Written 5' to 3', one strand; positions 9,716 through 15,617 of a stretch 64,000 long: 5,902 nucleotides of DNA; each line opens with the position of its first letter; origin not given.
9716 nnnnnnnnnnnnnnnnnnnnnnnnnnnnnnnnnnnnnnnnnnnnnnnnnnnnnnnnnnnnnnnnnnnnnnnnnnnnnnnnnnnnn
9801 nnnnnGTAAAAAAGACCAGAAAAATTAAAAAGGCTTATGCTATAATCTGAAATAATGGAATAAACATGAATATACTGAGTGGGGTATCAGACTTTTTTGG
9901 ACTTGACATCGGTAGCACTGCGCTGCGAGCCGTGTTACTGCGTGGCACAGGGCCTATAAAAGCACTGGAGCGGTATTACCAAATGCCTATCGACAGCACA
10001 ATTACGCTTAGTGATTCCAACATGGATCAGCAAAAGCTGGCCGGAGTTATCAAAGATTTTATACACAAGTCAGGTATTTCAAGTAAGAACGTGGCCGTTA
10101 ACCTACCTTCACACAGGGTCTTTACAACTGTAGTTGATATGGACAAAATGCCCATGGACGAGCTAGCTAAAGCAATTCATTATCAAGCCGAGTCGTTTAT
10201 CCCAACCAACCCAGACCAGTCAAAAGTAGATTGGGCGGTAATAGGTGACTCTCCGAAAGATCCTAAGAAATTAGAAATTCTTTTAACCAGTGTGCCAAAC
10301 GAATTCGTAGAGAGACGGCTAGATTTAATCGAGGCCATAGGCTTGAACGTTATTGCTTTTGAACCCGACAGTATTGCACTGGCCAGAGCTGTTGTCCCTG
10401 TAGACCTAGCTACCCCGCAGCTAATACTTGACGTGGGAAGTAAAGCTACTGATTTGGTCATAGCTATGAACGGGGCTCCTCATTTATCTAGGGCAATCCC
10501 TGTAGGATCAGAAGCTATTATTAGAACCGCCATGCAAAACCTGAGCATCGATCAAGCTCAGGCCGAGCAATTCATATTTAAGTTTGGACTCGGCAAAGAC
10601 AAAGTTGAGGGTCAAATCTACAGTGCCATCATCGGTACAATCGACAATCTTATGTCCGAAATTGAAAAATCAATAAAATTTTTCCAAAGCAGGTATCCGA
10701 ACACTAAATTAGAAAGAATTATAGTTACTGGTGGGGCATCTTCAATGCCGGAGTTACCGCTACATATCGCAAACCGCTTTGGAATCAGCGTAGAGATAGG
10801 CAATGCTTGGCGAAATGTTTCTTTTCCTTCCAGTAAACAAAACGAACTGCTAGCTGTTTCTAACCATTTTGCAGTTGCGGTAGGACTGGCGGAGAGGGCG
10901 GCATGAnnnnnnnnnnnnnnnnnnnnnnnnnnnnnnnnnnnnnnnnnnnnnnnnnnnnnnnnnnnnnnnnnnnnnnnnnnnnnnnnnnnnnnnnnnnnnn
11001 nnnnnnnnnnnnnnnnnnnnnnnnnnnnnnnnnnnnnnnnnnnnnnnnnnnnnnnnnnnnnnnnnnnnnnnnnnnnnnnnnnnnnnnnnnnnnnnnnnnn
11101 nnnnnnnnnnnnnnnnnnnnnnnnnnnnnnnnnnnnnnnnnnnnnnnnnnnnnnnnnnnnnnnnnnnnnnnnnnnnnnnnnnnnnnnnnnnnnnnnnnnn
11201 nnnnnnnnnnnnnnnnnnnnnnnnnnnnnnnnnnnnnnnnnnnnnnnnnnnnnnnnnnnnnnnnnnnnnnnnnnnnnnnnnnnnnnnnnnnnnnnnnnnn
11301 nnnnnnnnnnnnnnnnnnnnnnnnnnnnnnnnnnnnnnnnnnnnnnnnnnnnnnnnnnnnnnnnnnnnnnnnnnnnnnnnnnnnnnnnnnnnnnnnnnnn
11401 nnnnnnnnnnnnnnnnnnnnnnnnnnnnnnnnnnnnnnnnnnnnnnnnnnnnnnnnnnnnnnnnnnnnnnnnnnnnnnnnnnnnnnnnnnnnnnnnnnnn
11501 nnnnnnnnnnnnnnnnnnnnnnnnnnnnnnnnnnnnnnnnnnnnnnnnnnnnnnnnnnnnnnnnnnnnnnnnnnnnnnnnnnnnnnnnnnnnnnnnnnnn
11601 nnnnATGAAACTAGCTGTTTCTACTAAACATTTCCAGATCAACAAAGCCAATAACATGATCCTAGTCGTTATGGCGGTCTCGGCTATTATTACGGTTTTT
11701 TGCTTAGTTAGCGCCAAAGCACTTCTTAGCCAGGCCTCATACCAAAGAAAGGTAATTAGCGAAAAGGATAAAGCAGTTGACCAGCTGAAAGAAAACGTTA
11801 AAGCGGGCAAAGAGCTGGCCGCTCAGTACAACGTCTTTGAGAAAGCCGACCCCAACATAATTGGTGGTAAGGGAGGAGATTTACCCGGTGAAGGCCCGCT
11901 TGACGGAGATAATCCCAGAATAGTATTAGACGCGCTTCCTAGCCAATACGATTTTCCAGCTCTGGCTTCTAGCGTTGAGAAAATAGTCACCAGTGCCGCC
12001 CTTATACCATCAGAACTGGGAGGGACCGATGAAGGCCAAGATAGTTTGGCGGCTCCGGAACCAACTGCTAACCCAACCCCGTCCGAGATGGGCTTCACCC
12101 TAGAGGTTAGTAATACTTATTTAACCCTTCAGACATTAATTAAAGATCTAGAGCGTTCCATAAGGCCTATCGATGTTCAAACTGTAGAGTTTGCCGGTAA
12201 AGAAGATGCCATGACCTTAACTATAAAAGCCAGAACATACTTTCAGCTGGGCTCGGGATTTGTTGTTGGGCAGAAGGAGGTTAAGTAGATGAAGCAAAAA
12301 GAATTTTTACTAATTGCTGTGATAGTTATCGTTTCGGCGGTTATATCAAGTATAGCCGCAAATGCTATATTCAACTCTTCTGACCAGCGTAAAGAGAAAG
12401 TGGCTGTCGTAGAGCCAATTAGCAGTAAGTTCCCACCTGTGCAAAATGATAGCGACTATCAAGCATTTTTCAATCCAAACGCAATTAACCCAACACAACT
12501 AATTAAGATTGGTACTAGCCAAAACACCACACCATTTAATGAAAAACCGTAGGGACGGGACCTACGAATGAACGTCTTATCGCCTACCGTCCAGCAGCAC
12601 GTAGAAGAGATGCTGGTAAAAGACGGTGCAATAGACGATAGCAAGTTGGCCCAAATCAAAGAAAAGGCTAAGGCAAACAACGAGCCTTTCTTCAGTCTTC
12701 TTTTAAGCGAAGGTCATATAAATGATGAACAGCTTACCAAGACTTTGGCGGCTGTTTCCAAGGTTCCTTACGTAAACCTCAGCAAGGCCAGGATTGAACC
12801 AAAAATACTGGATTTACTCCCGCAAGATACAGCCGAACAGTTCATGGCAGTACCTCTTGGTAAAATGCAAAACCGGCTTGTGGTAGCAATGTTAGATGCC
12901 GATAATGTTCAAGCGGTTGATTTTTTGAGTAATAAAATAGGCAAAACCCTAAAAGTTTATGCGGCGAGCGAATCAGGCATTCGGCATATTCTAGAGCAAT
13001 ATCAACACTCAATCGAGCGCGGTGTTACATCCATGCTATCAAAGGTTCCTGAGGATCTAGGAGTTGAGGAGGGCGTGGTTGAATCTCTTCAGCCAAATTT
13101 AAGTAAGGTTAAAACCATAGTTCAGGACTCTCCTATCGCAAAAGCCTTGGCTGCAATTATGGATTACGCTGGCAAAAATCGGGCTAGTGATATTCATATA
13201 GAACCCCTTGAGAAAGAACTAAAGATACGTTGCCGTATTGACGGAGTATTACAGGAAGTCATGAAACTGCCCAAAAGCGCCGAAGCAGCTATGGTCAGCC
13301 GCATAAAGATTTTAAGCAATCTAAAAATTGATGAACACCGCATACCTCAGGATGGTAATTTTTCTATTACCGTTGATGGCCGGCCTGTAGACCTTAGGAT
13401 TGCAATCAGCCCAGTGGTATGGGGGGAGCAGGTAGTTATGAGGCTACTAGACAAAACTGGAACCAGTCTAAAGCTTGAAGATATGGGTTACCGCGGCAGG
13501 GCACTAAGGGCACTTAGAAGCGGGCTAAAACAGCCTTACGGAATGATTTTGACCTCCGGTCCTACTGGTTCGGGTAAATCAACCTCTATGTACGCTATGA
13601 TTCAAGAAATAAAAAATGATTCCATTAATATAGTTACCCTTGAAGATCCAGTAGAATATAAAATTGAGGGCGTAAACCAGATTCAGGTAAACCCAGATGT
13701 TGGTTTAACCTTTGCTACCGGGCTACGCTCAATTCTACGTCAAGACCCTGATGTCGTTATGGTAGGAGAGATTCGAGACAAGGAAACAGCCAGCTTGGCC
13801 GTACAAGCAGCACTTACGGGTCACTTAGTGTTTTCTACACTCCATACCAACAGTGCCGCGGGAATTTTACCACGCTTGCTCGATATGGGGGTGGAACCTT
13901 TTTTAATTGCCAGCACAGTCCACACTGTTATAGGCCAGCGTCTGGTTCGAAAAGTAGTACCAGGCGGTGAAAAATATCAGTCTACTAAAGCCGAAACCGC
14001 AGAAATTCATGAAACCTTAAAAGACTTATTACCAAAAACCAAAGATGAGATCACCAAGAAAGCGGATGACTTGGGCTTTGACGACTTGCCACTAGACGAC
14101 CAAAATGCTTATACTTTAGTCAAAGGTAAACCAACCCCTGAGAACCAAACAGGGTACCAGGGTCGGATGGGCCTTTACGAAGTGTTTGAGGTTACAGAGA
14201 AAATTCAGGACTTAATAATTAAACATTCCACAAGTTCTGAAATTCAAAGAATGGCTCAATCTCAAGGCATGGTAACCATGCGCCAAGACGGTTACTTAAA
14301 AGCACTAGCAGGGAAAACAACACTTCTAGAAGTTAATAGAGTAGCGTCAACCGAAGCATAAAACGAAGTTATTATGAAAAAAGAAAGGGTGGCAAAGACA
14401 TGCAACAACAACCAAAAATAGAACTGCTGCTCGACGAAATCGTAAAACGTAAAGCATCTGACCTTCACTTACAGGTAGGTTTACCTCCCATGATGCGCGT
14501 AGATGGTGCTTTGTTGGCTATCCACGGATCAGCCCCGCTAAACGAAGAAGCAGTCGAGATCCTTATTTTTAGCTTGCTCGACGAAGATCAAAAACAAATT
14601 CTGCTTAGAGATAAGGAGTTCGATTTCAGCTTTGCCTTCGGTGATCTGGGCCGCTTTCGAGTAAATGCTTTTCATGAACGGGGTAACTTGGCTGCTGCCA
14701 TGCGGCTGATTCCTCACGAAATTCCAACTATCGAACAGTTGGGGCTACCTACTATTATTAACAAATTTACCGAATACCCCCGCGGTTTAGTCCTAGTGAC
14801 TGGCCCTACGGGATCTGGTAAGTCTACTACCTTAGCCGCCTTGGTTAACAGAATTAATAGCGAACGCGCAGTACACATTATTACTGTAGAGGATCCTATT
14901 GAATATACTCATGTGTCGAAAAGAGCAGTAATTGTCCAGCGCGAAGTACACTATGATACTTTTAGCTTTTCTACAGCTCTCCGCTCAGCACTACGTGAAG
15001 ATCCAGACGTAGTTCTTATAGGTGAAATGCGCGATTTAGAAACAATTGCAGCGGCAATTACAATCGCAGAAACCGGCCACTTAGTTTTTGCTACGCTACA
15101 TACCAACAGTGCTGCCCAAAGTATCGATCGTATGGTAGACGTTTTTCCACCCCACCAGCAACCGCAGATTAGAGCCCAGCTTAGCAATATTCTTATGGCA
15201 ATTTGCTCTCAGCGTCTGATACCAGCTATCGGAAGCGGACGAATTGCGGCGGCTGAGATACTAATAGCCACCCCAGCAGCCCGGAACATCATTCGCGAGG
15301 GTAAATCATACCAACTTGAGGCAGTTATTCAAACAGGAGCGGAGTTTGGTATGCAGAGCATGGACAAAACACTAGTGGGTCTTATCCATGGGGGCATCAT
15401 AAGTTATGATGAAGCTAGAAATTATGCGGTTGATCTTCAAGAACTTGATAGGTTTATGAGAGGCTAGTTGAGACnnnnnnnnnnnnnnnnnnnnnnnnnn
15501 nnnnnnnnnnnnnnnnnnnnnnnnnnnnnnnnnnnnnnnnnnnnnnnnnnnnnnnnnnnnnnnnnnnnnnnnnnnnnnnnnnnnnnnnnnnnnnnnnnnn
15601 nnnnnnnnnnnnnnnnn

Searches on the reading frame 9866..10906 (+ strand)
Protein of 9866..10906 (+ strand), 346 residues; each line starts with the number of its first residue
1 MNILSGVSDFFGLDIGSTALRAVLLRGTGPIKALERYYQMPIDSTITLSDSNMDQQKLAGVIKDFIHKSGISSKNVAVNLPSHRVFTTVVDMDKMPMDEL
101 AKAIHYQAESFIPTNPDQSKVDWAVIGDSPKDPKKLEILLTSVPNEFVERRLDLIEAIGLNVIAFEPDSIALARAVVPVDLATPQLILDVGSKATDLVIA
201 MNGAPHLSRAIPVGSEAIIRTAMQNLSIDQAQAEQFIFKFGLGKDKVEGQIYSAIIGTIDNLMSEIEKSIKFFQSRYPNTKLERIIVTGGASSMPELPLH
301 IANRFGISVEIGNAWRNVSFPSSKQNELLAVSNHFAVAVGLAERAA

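Call 6: search_protein_families(library=pfam, proteins=[window:9866-10906:+], max_evalue=0.01)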
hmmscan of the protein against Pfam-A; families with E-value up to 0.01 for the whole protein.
window:9866-10906:+ (346 aa): 6 families
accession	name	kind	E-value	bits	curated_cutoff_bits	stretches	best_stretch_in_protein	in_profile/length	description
PF11104.14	PilM_2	-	1.3e-39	136.6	27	1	12-344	1-338/340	Type IV pilus assembly protein PilM;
PF14450.12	FtsA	-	1e-10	42.5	31.8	1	187-325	2-114/127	Cell division protein FtsA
PF25216.1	Volactin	-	7.7e-07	29.3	35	1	189-305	172-291/321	Volactin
PF05134.19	T2SSL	-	0.00019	21.4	25.5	1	73-173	46-139/231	Type II secretion system (T2SS), protein L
PF06723.19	MreB_Mbl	-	0.00044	19.6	27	0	164-241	126-209/327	MreB/Mbl protein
PF00370.27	FGGY_N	-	0.0045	17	28.8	1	11-105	3-97/245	FGGY family of carbohydrate kinases, N-terminal domain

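Call 7: search_protein_families(library=ncbifam, proteins=[window:9866-10906:+], max_evalue=0.01)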
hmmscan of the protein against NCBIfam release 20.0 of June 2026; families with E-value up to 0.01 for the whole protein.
window:9866-10906:+ (346 aa): 5 families
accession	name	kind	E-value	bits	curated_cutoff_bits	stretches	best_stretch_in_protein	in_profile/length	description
TIGR01175.1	pilM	subfamily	6.2e-43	147.1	133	1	9-344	4-346/348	type IV pilus assembly protein PilM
NF045709.1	Amuc_1101_fam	equivalog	1.4e-22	80.3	650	1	50-344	43-348/608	Amuc_1101 family PilM-like pilus complex protein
TIGR01174.1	ftsA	equivalog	1.1e-07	31.3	175.85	1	185-250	198-263/371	cell division protein FtsA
NF045943.2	MAG3720_fam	hypoth_equivalog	0.0016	17.6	70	1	184-290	200-315/395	MAG3720 family protein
NF007251.0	PRK09698.1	equivalog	0.0064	15.8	253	0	10-83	8-74/304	allose kinase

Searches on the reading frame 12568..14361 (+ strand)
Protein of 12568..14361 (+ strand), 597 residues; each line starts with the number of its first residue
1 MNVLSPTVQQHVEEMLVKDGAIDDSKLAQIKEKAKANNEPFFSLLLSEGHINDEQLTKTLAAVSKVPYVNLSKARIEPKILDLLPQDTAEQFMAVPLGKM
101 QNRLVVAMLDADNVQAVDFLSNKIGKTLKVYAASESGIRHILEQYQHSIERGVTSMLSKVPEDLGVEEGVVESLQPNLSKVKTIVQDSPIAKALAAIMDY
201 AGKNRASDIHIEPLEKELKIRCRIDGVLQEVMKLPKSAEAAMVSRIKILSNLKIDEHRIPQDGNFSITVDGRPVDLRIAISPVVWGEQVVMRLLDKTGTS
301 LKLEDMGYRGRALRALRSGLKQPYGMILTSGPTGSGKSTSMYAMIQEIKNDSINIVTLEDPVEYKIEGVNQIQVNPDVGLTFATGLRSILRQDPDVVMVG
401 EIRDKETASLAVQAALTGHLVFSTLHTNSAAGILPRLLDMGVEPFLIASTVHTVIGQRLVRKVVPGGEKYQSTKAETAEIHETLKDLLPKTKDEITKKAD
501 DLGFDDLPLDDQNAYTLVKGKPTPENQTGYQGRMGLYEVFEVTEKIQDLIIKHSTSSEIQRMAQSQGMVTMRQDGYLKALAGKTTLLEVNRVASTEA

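Call 6: search_protein_families(library=pfam, proteins=[window:12568-14361:+], max_evalue=0.01)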
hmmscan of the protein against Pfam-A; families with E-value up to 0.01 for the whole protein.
window:12568-14361:+ (597 aa): 3 families
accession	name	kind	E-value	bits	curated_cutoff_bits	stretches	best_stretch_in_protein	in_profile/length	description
PF00437.27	T2SSE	-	1.1e-123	413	24.9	1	186-591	4-370/370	Type II/IV secretion system protein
PF05157.20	MshEN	-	4.7e-14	52.6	23.1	1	65-149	2-87/90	MshEN domain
PF13173.12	AAA_14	-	0.0006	20.2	27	1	327-433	5-102/129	AAA domain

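Call 7: search_protein_families(library=ncbifam, proteins=[window:12568-14361:+], max_evalue=0.01)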
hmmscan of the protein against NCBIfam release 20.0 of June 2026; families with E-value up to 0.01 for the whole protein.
window:12568-14361:+ (597 aa): 21 families
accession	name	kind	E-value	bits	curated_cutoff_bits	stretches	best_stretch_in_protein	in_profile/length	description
TIGR02538.1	type_IV_pilB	equivalog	2.5e-158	528.2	675.65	1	13-593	3-562/564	type IV-A pilus assembly ATPase PilB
TIGR02533.1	type_II_gspE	equivalog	8e-155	516.2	630.25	1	84-592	4-485/486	type II secretion system ATPase GspE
NF007755.0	PRK10436.1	equivalog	5.3e-120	401.2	617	2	90-477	15-372/465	type II secretion system protein GspE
NF053534.1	T4PilAsmATPsTfpB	equivalog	5.3e-116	388.3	850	1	48-593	60-582/584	type IV pilus assembly ATPase TfpB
NF041000.1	ATPase_ComGA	equivalog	9.7e-77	257.6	300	1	196-461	2-266/267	competence type IV pilus ATPase ComGA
TIGR01420.1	pilT_fam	subfamily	4.6e-54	183.9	319.1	1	194-467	2-275/343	PilT/PilU family type 4a pilus ATPase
TIGR02525.1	plasmid_TraJ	equivalog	3.6e-26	92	368.3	1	320-440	145-272/372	plasmid transfer ATPase TraJ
TIGR02524.1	dot_icm_DotB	equivalog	2.1e-22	79.8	463.3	1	325-495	135-317/358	Dot/Icm type IV secretion system ATPase DotB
TIGR02782.1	TrbB_P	equivalog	2.2e-16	60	304.55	1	327-454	139-275/303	P-type conjugative transfer ATPase TrbB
NF058587.1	archaellum_moto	equivalog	1.9e-14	53.4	550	1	327-438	278-394/527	archaellum flagellar ATPase motor FlaI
NF010407.0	PRK13833.1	subfamily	1e-13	51.4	499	1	314-457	135-277/323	conjugal transfer protein TrbB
NF010469.0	PRK13894.1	subfamily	1e-12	48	508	1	327-438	152-265/320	conjugal transfer ATPase TrbB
TIGR02788.1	VirB11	equivalog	1.6e-12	47.1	249.95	1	327-441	147-266/308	P-type DNA transfer ATPase VirB11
NF012033.0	PRK15489.1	equivalog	1.2e-11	43.5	537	1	8-175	489-655/703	glycosyl transferase family protein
TIGR03819.1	heli_sec_ATPase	hypoth_equivalog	4.2e-11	42.6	373.15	1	242-454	99-314/340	TadA family conjugal transfer-associated ATPase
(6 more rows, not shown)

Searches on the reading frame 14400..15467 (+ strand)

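Call 6: search_protein_families(library=pfam, proteins=[window:14400-15467:+], max_evalue=0.01)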
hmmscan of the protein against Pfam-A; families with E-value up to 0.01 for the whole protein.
window:14400-15467:+ (355 aa): 18 families
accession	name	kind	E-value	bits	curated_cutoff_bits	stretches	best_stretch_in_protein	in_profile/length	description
PF00437.27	T2SSE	-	1.7e-49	168.9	24.9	1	7-277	12-281/370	Type II/IV secretion system protein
PF13191.12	AAA_16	-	5.4e-06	27.4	32.6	1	127-200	24-84/167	AAA ATPase domain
PF13401.12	AAA_22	-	2e-05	25.4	27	1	127-166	4-44/130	AAA domain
PF25199.1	nSTAND_NTPase5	-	3.7e-05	24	34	1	126-171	39-84/145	Novel STAND NTPase 5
PF01935.23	DUF87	-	4.5e-05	24.1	23.2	1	132-181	27-81/220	Helicase HerA, central domain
PF00265.24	TK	-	9e-05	22.8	20.6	1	130-249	3-127/176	Thymidine kinase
PF13604.12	AAA_30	-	9.2e-05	22.7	27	1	120-194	10-77/191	AAA domain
PF13555.12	AAA_29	-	0.00023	21.3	27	1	127-149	21-43/61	P-loop containing region of AAA domain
PF12775.13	AAA_7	-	0.0015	18.5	25.8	1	108-159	14-64/181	P-loop containing dynein motor region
PF13476.12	AAA_23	-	0.0016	19.6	27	1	128-148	19-39/201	AAA domain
PF20720.3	nSTAND3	-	0.0022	18.2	27.2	1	129-169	18-57/155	Novel STAND NTPase 3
PF07728.20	AAA_5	-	0.0024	18.3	22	1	131-237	2-104/139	AAA domain (dynein-related subfamily)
PF09848.15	SLFN-g3_helicase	-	0.0027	17.5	24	0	130-161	3-36/354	Schlafen group 3, DNA/RNA helicase domain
PF13173.12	AAA_14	-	0.0041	17.6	27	0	130-175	4-49/129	AAA domain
PF00005.33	ABC_tran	-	0.0049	17.9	25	1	127-182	10-67/137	ABC transporter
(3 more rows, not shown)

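Call 7: search_protein_families(library=ncbifam, proteins=[window:14400-15467:+], max_evalue=0.01)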
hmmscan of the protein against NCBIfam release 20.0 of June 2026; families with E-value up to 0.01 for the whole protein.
window:14400-15467:+ (355 aa): 24 families
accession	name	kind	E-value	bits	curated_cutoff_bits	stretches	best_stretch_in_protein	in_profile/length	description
TIGR01420.1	pilT_fam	subfamily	2.4e-141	470.9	319.1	1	7-346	2-341/343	PilT/PilU family type 4a pilus ATPase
TIGR02533.1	type_II_gspE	equivalog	4.7e-44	150.9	630.25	1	8-248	114-359/486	type II secretion system ATPase GspE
TIGR02525.1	plasmid_TraJ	equivalog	2.5e-43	148.5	368.3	1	76-299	92-323/372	plasmid transfer ATPase TraJ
TIGR02538.1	type_IV_pilB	equivalog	3e-42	145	675.65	1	9-248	187-432/564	type IV-A pilus assembly ATPase PilB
TIGR02524.1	dot_icm_DotB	equivalog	8.6e-42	143.6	463.3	1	7-335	6-346/358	Dot/Icm type IV secretion system ATPase DotB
NF007755.0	PRK10436.1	equivalog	7.8e-40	136.9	617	1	7-248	89-335/465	type II secretion system protein GspE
NF041000.1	ATPase_ComGA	equivalog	3.7e-39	134.3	300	1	118-275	118-266/267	competence type IV pilus ATPase ComGA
NF053534.1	T4PilAsmATPsTfpB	equivalog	2.3e-35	122.1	850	1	121-274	329-472/584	type IV pilus assembly ATPase TfpB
TIGR02782.1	TrbB_P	equivalog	3.7e-15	56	304.55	1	131-257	139-264/303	P-type conjugative transfer ATPase TrbB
NF058587.1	archaellum_moto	equivalog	2.7e-14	52.8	550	1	131-246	278-394/527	archaellum flagellar ATPase motor FlaI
TIGR02788.1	VirB11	equivalog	4.1e-14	52.3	249.95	1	131-249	147-266/308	P-type DNA transfer ATPase VirB11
TIGR03819.1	heli_sec_ATPase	hypoth_equivalog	2.4e-12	46.7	373.15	1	129-244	179-296/340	TadA family conjugal transfer-associated ATPase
NF010469.0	PRK13894.1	subfamily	3e-11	43.3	508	1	131-249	152-268/320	conjugal transfer ATPase TrbB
NF010407.0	PRK13833.1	subfamily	1.8e-10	40.7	499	1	131-249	147-263/323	conjugal transfer protein TrbB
NF053672.1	bindosome_BasE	exception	2.8e-09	36.2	1000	1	131-264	273-407/512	bindosome assembly system ATPase subunit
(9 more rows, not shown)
